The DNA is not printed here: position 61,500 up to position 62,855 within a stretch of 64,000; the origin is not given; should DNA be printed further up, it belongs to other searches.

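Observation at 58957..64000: Translationally coupled acyl-CoA ligase - DUF35 x2 - thiolase-fold x2 - crotonase x2 module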

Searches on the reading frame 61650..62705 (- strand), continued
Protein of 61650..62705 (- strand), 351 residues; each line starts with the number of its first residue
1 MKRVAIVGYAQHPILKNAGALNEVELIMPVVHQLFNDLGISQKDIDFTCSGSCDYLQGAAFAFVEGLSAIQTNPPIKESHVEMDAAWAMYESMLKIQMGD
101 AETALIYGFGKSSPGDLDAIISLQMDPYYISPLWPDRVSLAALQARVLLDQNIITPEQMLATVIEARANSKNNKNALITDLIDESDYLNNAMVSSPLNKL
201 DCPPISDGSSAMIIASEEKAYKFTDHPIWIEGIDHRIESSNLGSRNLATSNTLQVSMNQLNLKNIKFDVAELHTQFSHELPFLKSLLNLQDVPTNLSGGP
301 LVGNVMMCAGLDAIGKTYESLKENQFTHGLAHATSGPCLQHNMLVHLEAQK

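Call 30: search_protein_families(library=ncbifam, proteins=[L001:7404-9065:+, L001:6493-7260:-, L001:5688-6491:-, L005:11039-11968:+, L005:11965-13044:+, L005:13044-14216:+, L005:8453-9247:+, L005:9324-10877:-], max_evalue=1e-20)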
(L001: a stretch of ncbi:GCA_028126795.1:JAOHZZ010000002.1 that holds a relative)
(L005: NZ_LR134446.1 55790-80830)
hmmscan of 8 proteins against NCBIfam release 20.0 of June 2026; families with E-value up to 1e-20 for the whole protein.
L001:7404-9065:+ (553 aa): 81 families (the best 25 are shown)
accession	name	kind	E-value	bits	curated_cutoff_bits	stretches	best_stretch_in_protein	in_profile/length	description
NF052580.1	Str24CoAsynCasG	equivalog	1.6e-159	531.8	750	1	6-538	10-544/548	steroid-24-oyl-CoA synthetase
NF004837.0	PRK06187.1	subfamily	4.6e-96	322.2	476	1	46-546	18-524/531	long-chain-fatty-acid--CoA ligase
NF005801.1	PRK07656.1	equivalog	2.8e-78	263.8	657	1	44-540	9-499/500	FadD3 family acyl-CoA ligase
NF006181.0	PRK08314.1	subfamily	2e-74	250.9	705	1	178-548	202-558/563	long-chain-fatty-acid--CoA ligase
NF004114.0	PRK05605.1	equivalog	7.2e-72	242.5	766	1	176-538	217-563/575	long-chain-fatty-acid--CoA ligase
NF005702.0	PRK07514.1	subfamily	3.6e-71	240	558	1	56-547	24-503/506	malonyl-CoA synthase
NF052269.1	Staph_lig_FadD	equivalog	4.4e-71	239.7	650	1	72-544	38-493/499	long-chain-fatty-acid--CoA ligase FadD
NF005307.0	PRK06839.1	equivalog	2.8e-70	237.4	748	1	56-545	22-494/496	o-succinylbenzoate--CoA ligase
NF002966.0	PRK03640.1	equivalog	3.4e-70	237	556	1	55-544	21-480/483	o-succinylbenzoate--CoA ligase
NF006182.0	PRK08316.1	subfamily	2.8e-68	230.7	663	1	38-545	12-518/523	fatty acyl-CoA synthetase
NF009233.0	PRK12583.1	subfamily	4.7e-64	216.7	832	1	176-548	197-554/558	fatty acid CoA ligase family protein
TIGR01923.1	menE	equivalog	1.4e-63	215.3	330.15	1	69-538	7-440/442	o-succinylbenzoate--CoA ligase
NF004797.0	PRK06145.1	equivalog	7.9e-62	209.2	850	1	50-543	16-494/499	acyl-CoA synthetase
NF004822.0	PRK06178.1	equivalog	3.5e-61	207.5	782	1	168-543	201-566/571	acyl-CoA synthetase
NF006572.0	PRK09088.1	equivalog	1.9e-60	204.9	696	1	58-544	25-487/491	acyl-CoA synthetase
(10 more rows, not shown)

L001:6493-7260:- (255 aa): 163 families (the best 25 are shown)
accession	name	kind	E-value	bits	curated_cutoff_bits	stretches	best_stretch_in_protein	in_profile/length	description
NF009466.0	PRK12826.1-2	subfamily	3.9e-64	216.5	222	1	10-252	5-244/248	3-oxoacyl-ACP reductase FabG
NF004198.0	PRK05653.1-3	equivalog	1.4e-62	211.3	296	1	7-252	6-246/248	3-oxoacyl-ACP reductase FabG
TIGR01830.1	3oxo_ACP_reduc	equivalog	1.4e-61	208.2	297.75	1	11-251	1-237/239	3-oxoacyl-[acyl-carrier-protein] reductase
NF005067.0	PRK06484.1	equivalog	4e-59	200.5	713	1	4-253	5-252/524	short chain dehydrogenase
NF053701.1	CsHdxCHCADhChcB2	equivalog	1.7e-58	198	350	1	9-254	4-244/245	cis-4-hydroxycyclohexanecarboxylate dehydrogenase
NF005559.1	PRK07231.1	subfamily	7.9e-58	195.9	215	1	10-253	6-248/249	glucose 1-dehydrogenase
NF052558.1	MBtsdlDhBudC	equivalog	4.9e-57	193.4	270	1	10-255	5-244/250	meso-2,3-butanediol dehydrogenase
NF004818.0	PRK06172.1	equivalog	8.8e-57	192.3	336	1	7-254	6-252/253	SDR family oxidoreductase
NF009093.0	PRK12429.1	subfamily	1.6e-54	184.9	258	1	7-254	4-258/259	3-hydroxybutyrate dehydrogenase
TIGR01963.1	PHB_DH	subfamily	2.1e-54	184.4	307.05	1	11-254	4-254/255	3-hydroxybutyrate dehydrogenase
NF004197.0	PRK05653.1-1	equivalog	1.3e-53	182.2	332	1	7-253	6-247/249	3-oxoacyl-ACP reductase FabG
NF004791.0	PRK06138.1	equivalog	2.3e-53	181.1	312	1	7-254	4-251/252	SDR family oxidoreductase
NF005446.0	PRK07035.1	equivalog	2.1e-50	171.4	373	1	7-253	10-254/255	SDR family oxidoreductase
NF005007.0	PRK06398.1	equivalog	2.2e-50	171.3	341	1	10-253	9-246/259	aldose dehydrogenase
NF053542.1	FlxB_rubin_SDR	equivalog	3.8e-49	167.6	340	1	11-251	3-238/239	flexirubin biosynthesis SDR family reductase FlxB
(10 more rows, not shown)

L001:5688-6491:- (267 aa): 95 families (the best 25 are shown)
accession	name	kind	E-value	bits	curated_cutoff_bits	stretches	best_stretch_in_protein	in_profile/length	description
NF004843.0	PRK06194.1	equivalog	2.2e-65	220.9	308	1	2-254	4-260/295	hypothetical protein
NF004514.1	PRK05855.1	equivalog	7.6e-47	160.1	455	1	2-202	311-511/578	SDR family oxidoreductase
NF005881.0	PRK07832.1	equivalog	2.2e-46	158.4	296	1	2-255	7-254/287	SDR family oxidoreductase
NF004196.0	PRK05650.1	equivalog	2.6e-45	154.6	297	1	5-252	3-238/272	SDR family oxidoreductase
NF005559.1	PRK07231.1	subfamily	1.1e-40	139.7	215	1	2-194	2-194/249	glucose 1-dehydrogenase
NF004198.0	PRK05653.1-3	equivalog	6.3e-40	137.2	296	1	2-192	5-195/248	3-oxoacyl-ACP reductase FabG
TIGR02415.1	23BDH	subfamily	4e-38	131.3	304.35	1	5-225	1-217/254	acetoin reductase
TIGR03971.1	SDR_subfam_1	subfamily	4.3e-38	131.2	300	1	3-209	2-220/271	mycofactocin-coupled SDR family oxidoreductase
NF006123.0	PRK08267.1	equivalog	6.1e-38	130.5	261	1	4-239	2-220/261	SDR family oxidoreductase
NF005878.0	PRK07825.1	subfamily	1.7e-37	129.3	287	1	3-191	8-192/278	short chain dehydrogenase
NF052558.1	MBtsdlDhBudC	equivalog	2.4e-37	128.9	270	1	2-193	1-189/250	meso-2,3-butanediol dehydrogenase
NF004825.0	PRK06181.1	equivalog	7.1e-37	127.1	215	1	2-254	4-256/268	SDR family oxidoreductase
NF009093.0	PRK12429.1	subfamily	8.9e-37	126.8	258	1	2-193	3-194/259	3-hydroxybutyrate dehydrogenase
NF004818.0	PRK06172.1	equivalog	1.2e-36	126.4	336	1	2-194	5-198/253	SDR family oxidoreductase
TIGR01963.1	PHB_DH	subfamily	3.4e-34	118.3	307.05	1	4-193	1-190/255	3-hydroxybutyrate dehydrogenase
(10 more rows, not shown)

L005:11039-11968:+ (309 aa): 0 families

L005:11965-13044:+ (359 aa): 3 families
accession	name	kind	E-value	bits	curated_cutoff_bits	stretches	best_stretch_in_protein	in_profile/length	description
NF005924.0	PRK07937.1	subfamily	1.7e-178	593.4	419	1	12-359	4-352/353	lipid-transfer protein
NF004720.0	PRK06064.1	subfamily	2.7e-25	89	420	1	13-297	4-300/389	thiolase domain-containing protein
NF004722.0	PRK06066.1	equivalog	2.5e-24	86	516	1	53-283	47-274/385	thiolase domain-containing protein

L005:13044-14216:+ (390 aa): 16 families
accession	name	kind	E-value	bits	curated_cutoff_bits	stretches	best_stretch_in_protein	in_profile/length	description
NF006180.0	PRK08313.1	subfamily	2.6e-221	734.3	514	1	2-389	3-387/389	thiolase domain-containing protein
NF004720.0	PRK06064.1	subfamily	4.1e-57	193.7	420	1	5-380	4-381/389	thiolase domain-containing protein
NF004721.0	PRK06065.1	equivalog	5e-57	193.5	455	1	4-373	11-380/393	thiolase domain-containing protein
NF004810.0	PRK06157.1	equivalog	4.1e-47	161.2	403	1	5-376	9-385/400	acetyl-CoA acetyltransferase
NF009228.0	PRK12578.1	subfamily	2.2e-46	158.3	485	1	2-378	2-379/387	thiolase domain-containing protein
NF004982.0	PRK06365.1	equivalog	2.1e-45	155.6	695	1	3-224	16-241/430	thiolase domain-containing protein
NF006102.0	PRK08256.1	subfamily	1.3e-43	149.6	436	1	2-376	2-383/394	lipid-transfer protein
NF005704.0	PRK07516.1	subfamily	4.5e-42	144.4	412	1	9-375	8-376/389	thiolase domain-containing protein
NF004811.0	PRK06158.1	subfamily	8.6e-39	133.6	421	1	5-375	10-369/384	acetyl-CoA acetyltransferase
NF005892.0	PRK07855.1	subfamily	1.7e-38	132.5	469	1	3-368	6-373/390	lipid-transfer protein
NF004722.0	PRK06066.1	equivalog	8.4e-38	130.3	516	1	5-372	6-370/385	thiolase domain-containing protein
NF004715.0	PRK06059.1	equivalog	7.5e-36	123.9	424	1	3-373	4-387/399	lipid-transfer protein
NF053570.1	AcCoTHIOL_METTL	equivalog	2.3e-35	122.2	600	1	5-380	4-377/385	acetyl-CoA acetyltransferase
NF053628.1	BnzsclthlBbsBGT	equivalog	1.3e-32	113.1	750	1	7-376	9-372/389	benzoylsuccinyl-CoA thiolase subunit BbsB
NF004936.0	PRK06289.1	equivalog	3.1e-31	108.6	375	1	6-378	6-395/405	acetyl-CoA acetyltransferase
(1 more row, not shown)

L005:8453-9247:+ (264 aa): 57 families (the best 25 are shown)
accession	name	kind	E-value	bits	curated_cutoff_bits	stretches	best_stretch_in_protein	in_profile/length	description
NF005864.0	PRK07799.1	equivalog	6.2e-145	481.3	316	1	2-263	5-265/266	crotonase/enoyl-CoA hydratase family protein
NF051848.1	EnCoAHydtEchA19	equivalog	1e-128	428.4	400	1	6-264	1-258/258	enoyl-CoA hydratase EchA19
NF006100.0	PRK08252.1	subfamily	1.7e-75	253.9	282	1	7-264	5-254/254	crotonase/enoyl-CoA hydratase family protein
NF005126.0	PRK06563.1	subfamily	6.2e-58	196.2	261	1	6-264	8-263/263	crotonase/enoyl-CoA hydratase family protein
NF042430.2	EnCoAhydt_DpgD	equivalog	4e-57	193.6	400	1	10-263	2-257/258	enoyl-CoA-hydratase DpgD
NF006108.0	PRK08259.1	equivalog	3.4e-54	184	273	1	7-255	5-246/256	crotonase/enoyl-CoA hydratase family protein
NF006007.0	PRK08138.1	subfamily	4.2e-51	173.8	355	1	15-264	18-261/261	enoyl-CoA hydratase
NF005802.0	PRK07657.1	equivalog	4.5e-49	167.3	363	1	13-263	12-259/260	enoyl-CoA hydratase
NF004840.0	PRK06190.1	equivalog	3.6e-48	164.4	253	1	7-236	6-231/260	enoyl-CoA hydratase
NF046063.1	oxepin_alt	equivalog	6.4e-48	163.4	300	1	8-259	3-253/254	oxepin-CoA hydrolase, alternative type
NF006699.0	PRK09245.1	subfamily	6.5e-47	160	354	1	8-264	6-266/266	crotonase/enoyl-CoA hydratase family protein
NF005803.0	PRK07658.1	equivalog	1e-46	159.4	313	1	10-264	7-257/257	enoyl-CoA hydratase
NF006109.0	PRK08260.1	subfamily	1.5e-46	159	320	1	102-263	114-277/296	enoyl-CoA hydratase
NF007239.0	PRK09674.1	equivalog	2e-46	158.6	371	1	7-264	6-257/257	2,3-dehydroadipyl-CoA hydratase PaaF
NF002936.2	PRK03580.1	equivalog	1.8e-45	155.3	500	1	9-264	7-261/261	crotonobetainyl-CoA hydratase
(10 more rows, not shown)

L005:9324-10877:- (517 aa): 81 families (the best 25 are shown)
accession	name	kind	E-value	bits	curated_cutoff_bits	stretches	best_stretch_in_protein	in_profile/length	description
NF004838.1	PRK06188.1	equivalog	8.7e-205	680.9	875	1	3-517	4-524/524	fatty-acid--CoA ligase FadD8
NF004837.0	PRK06187.1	subfamily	1.1e-118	396.8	476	1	12-517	12-523/531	long-chain-fatty-acid--CoA ligase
NF006182.0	PRK08316.1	subfamily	3.4e-107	359.1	663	1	9-517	12-518/523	fatty acyl-CoA synthetase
NF005676.0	PRK07470.1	equivalog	7.2e-91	305.4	774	1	32-515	40-528/544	acyl-CoA synthetase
NF005801.1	PRK07656.1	equivalog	8.2e-86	288.6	657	1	29-513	18-500/500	FadD3 family acyl-CoA ligase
NF009233.0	PRK12583.1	subfamily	1.3e-84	284.6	832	1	12-514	22-548/558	fatty acid CoA ligase family protein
NF005702.0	PRK07514.1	subfamily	2.6e-82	276.8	558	1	24-517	19-501/506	malonyl-CoA synthase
NF004797.0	PRK06145.1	equivalog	1.1e-81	274.7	850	1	22-516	16-495/499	acyl-CoA synthetase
NF009071.0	PRK12406.1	subfamily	3.4e-79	266.6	701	1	33-516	8-502/510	acyl-CoA synthetase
NF005307.0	PRK06839.1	equivalog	1.2e-77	261.6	748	1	21-514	15-491/496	o-succinylbenzoate--CoA ligase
NF052269.1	Staph_lig_FadD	equivalog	5.6e-76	255.9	650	1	161-514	142-491/499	long-chain-fatty-acid--CoA ligase FadD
NF002966.0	PRK03640.1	equivalog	3.3e-73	246.9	556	1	21-514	15-478/483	o-succinylbenzoate--CoA ligase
NF005220.0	PRK06710.1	equivalog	3.5e-68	230.1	1116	1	170-510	207-547/563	long-chain-fatty-acid--CoA ligase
NF038341.1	ligase_FadD4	exception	5e-68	229.7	850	1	33-517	18-505/506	fatty-acid--CoA ligase FadD4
NF006572.0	PRK09088.1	equivalog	1.3e-67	228.6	696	1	36-515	27-486/491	acyl-CoA synthetase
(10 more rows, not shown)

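Call 35: find_related_loci(query=A1, collection=genome_contigs, flank=10000)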
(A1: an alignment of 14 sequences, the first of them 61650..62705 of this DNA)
Query A1 (351 aa) in genome_contigs; peptide patterns used: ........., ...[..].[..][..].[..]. (x = any residue, [..] = any of these).
600 stretches matched a pattern (row limit reached: there are more); 599 encode a relative of the query (tblastn E <= 1e-3); the best 80 are kept; 80 distinct loci.
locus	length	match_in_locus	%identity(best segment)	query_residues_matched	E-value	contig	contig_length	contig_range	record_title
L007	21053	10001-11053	97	1-351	0e+0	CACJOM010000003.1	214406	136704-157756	MAG: uncultured SAR86 cluster bacterium isolate AG-447-M16 genome assembly, contig: AG-447-M16_NODE_3, whole genome shot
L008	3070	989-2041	90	1-351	0e+0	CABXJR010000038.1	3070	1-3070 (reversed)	MAG: uncultured SAR86 cluster bacterium isolate AG-319-E22 genome assembly, contig: AG-319-E22_NODE_38, whole genome sho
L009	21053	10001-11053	79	1-351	0e+0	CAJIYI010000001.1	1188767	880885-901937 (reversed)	MAG: uncultured SAR86 cluster bacterium isolate FRAM18_bin297 genome assembly, contig: FRAM18_bin297-1, whole genome sho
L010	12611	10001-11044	57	1-348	6e-131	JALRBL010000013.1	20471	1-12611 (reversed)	MAG: Gammaproteobacteria bacterium isolate HM.31 HM_1434045, whole genome shotgun sequence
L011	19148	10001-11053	54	1-350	8e-127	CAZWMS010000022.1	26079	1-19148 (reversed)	MAG TPA_asm: uncultured Gammaproteobacteria bacterium isolate SRP077602_co9_586 genome assembly, contig: NODE_1974_lengt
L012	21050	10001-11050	53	1-348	5e-116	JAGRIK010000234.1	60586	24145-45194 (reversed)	MAG: Halioglobus sp. isolate HKST-UBA220 k127_2712334, whole genome shotgun sequence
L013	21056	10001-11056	53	1-350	3e-115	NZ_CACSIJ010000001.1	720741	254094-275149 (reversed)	Zhongshania aliphaticivorans isolate BC9_2A, whole genome shotgun sequence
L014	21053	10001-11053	51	1-349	9e-115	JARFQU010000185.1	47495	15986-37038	MAG: Halioglobus sp. isolate MAG_Ve_Sed_32 k141_8768910, whole genome shotgun sequence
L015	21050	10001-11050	51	1-348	7e-115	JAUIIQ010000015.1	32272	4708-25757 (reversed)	MAG: Gammaproteobacteria bacterium isolate Co_bin.268 NODE_8398_length_32272_cov_1.591569, whole genome shotgun sequence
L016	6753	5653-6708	52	1-350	1e-114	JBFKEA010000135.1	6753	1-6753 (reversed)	MAG: Spongiibacter sp. isolate Mix_sand20.2022.06.G.73 k141_248147_length_6753_cov_19.2220, whole genome shotgun sequenc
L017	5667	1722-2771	52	1-348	2e-114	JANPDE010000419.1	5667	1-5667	MAG: Haliea sp. isolate VAR_78_metabat_419 VAR_78_k141_1125200, whole genome shotgun sequence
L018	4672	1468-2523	51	1-350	2e-114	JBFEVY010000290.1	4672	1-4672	MAG: Spongiibacteraceae bacterium isolate Mix_mud08.2021.06.44 k141_1759964_length_4672_cov_7.0000, whole genome shotgun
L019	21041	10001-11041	52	4-348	1e-113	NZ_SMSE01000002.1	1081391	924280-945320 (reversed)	Seongchinamella unica strain GH4-78 contig2, whole genome shotgun sequence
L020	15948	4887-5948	52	1-351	7e-113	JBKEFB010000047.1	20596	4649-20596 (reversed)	MAG: Zhongshania sp. isolate 3300059488_19 Ga0535656_000932, whole genome shotgun sequence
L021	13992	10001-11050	51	1-348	3e-113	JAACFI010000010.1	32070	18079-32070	MAG: Haliea sp. isolate bin.47 scaffold_396, whole genome shotgun sequence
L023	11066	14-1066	50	1-349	2e-111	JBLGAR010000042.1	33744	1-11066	MAG: Cryomorphaceae bacterium isolate 3300053771_46 Ga0535648_0001016, whole genome shotgun sequence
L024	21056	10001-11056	51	1-350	7e-112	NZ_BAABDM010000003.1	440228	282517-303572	Zhongshania borealis strain JCM 17304 sequence03, whole genome shotgun sequence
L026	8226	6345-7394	50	1-348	8e-110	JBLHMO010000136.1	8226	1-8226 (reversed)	MAG: Paracoccaceae bacterium isolate 3300057242_49 Ga0535639_0014373, whole genome shotgun sequence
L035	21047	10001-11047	51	1-349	1e-107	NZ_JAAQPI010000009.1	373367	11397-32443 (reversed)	Pseudomaricurvus alkylphenolicus strain KCTC 32386 Scaffold9_1, whole genome shotgun sequence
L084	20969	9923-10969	44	2-350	1e-95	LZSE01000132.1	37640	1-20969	Mycobacterium sp. 1554424.7 contig_87, whole genome shotgun sequence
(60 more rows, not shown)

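Call 37: find_encoding_contigs(protein=P0087, flank=10000, max_places=1)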
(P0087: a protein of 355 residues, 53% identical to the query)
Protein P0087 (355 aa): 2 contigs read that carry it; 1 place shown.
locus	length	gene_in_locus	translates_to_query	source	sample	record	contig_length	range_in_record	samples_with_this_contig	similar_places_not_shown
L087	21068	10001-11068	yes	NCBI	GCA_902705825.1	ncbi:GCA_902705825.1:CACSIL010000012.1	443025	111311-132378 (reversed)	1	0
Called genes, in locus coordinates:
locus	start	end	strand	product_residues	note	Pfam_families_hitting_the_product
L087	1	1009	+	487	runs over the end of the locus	PF01266:DAO (faint), PF01946:Thi4 (faint), PF07992:Pyr_redox_2 (weak), PF13434:Lys_Orn_oxgnase (faint), PF13450:NAD_binding_8 (weak), PF13454:NAD_binding_9 (faint), PF13738:Pyr_redox_3, PF00743:FMO-like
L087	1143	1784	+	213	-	PF02798:GST_N, PF13417:GST_N_3, PF13409:GST_N_2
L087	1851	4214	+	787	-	PF01326:PPDK_N, PF27448:Rph_4th, PF00391:PEP-utilizers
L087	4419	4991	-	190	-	PF04366:Ysc84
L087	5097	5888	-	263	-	PF00106:adh_short, PF13561:adh_short_C2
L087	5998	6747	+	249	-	PF00497:SBP_bac_3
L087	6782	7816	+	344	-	PF02958:EcKL, PF01636:APH, PF07914:DUF1679 (weak)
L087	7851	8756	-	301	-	PF22632:BphC_D1, PF00903:Glyoxalase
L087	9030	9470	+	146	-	PF01796:OB_ChsH2_C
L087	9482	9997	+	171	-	PF12172:zf-ChsH2, PF01796:OB_ChsH2_C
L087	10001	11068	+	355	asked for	PF22691:Thiolase_C_1 (faint), PF02803:Thiolase_C (weak)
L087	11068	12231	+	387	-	PF00108:Thiolase_N (weak), PF22691:Thiolase_C_1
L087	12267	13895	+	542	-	PF00501:AMP-binding, PF13193:AMP-binding_C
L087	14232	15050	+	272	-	PF00378:ECH_1, PF16113:ECH_2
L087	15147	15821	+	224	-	PF00881:Nitroreductase, PF14512:TM1586_NiRdase (faint)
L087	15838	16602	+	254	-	PF00378:ECH_1, PF16113:ECH_2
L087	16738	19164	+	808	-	PF01804:Penicil_amidase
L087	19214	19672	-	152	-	PF07719:TPR_2 (faint)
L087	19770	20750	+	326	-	PF00126:HTH_1, PF03466:LysR_substrate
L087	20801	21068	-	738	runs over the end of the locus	PF04879:Molybdop_Fe4S4 (faint), PF00384:Molybdopterin, PF01568:Molydop_binding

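Call 38: find_encoding_contigs(protein=P0057, flank=10000, max_places=1)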
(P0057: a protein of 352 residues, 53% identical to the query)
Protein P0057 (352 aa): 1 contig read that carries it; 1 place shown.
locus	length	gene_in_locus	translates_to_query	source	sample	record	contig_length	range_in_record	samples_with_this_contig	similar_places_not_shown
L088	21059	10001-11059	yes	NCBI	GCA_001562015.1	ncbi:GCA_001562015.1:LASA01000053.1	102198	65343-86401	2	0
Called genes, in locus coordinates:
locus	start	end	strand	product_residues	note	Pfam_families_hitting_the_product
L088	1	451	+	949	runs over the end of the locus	PF00069:Pkinase, PF07714:PK_Tyr_Ser-Thr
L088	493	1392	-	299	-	PF00126:HTH_1, PF03466:LysR_substrate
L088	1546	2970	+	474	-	PF06863:DUF1254, PF06742:DUF1214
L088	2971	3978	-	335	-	PF12625:Arabinose_bd, PF12833:HTH_18, PF00165:HTH_AraC (weak)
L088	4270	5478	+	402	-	PF00108:Thiolase_N, PF02803:Thiolase_C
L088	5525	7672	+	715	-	PF00378:ECH_1, PF16113:ECH_2, PF02737:3HCDH_N, PF00725:3HCDH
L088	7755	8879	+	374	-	PF02515:CoA_transf_3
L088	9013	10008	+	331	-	PF01796:OB_ChsH2_C, PF12172:zf-ChsH2, PF01796:OB_ChsH2_C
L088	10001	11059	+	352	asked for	-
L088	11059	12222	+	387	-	PF00108:Thiolase_N (weak), PF22691:Thiolase_C_1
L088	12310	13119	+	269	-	-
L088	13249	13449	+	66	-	PF04149:DUF397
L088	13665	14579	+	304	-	-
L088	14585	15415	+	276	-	PF00551:Formyl_trans_N, PF02911:Formyl_trans_C (weak)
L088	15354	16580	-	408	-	PF07690:MFS_1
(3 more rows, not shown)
